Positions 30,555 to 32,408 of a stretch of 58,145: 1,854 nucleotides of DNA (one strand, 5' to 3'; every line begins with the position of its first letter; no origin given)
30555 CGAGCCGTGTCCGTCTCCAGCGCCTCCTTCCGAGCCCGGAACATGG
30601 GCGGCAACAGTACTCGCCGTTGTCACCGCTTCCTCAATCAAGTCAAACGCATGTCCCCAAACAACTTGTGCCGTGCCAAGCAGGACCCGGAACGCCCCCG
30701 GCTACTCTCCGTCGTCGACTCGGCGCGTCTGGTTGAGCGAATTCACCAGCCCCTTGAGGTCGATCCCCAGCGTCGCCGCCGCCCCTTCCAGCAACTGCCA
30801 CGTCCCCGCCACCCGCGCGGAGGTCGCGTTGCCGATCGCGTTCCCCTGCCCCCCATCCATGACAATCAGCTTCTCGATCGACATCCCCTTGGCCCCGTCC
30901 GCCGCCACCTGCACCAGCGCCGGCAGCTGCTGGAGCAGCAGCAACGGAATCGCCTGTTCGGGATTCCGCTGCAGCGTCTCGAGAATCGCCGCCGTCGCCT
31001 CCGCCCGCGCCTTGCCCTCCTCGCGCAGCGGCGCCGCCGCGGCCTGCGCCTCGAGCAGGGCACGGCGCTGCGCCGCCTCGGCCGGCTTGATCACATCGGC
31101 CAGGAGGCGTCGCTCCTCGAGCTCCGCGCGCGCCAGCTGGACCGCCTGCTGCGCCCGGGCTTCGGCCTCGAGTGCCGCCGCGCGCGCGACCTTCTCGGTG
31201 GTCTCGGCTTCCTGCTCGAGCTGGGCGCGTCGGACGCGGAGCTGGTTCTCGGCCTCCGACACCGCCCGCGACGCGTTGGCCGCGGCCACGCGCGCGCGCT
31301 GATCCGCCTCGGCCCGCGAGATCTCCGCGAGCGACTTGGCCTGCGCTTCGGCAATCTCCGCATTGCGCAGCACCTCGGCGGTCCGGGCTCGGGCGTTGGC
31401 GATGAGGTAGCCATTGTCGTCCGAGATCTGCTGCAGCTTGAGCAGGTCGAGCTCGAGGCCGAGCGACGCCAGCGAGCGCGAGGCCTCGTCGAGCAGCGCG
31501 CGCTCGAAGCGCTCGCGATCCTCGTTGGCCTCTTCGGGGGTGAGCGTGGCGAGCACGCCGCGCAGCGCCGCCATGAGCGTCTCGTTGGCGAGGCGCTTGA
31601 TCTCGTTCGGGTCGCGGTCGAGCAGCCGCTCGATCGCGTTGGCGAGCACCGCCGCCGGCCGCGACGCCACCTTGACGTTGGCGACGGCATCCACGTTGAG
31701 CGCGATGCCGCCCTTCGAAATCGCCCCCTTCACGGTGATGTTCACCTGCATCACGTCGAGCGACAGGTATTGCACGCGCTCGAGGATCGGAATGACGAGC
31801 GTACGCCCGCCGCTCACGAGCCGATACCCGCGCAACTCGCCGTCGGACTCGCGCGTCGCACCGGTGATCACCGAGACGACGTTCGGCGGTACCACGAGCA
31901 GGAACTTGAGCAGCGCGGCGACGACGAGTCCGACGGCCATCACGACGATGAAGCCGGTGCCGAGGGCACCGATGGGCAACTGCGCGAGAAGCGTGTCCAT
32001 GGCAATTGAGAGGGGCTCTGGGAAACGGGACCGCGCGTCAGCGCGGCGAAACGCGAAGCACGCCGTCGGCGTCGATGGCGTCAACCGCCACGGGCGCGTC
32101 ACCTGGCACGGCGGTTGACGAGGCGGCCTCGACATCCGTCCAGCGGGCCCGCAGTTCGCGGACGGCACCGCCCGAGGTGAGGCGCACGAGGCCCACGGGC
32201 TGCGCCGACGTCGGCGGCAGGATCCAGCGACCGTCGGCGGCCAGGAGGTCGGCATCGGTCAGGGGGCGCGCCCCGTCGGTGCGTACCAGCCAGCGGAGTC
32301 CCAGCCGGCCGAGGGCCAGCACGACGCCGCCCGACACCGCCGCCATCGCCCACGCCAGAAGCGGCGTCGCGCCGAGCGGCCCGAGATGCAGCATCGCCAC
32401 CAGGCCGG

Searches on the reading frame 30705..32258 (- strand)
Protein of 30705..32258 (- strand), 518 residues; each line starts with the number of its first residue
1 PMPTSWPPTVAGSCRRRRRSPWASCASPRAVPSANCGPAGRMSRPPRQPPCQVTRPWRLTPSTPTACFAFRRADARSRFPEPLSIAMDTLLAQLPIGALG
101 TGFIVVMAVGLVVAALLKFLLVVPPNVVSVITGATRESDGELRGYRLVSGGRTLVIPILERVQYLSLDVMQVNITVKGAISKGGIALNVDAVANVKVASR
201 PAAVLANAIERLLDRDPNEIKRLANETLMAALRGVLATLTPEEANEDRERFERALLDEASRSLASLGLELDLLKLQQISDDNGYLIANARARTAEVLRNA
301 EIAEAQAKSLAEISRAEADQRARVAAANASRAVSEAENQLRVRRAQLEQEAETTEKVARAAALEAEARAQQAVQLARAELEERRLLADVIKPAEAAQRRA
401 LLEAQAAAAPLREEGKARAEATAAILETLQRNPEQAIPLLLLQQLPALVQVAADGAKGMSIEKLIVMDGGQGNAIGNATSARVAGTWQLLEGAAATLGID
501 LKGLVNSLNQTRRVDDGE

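Call 43: search_protein_families(library=pfam, proteins=[window:30705-32258:-], max_evalue=0.00001)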
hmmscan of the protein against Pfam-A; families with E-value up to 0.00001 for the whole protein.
window:30705-32258:- (518 aa): 1 family
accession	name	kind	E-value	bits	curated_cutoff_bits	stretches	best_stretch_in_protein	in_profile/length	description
PF01145.31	Band_7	-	8.3e-20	72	23.6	1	122-307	2-174/176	SPFH domain / Band 7 family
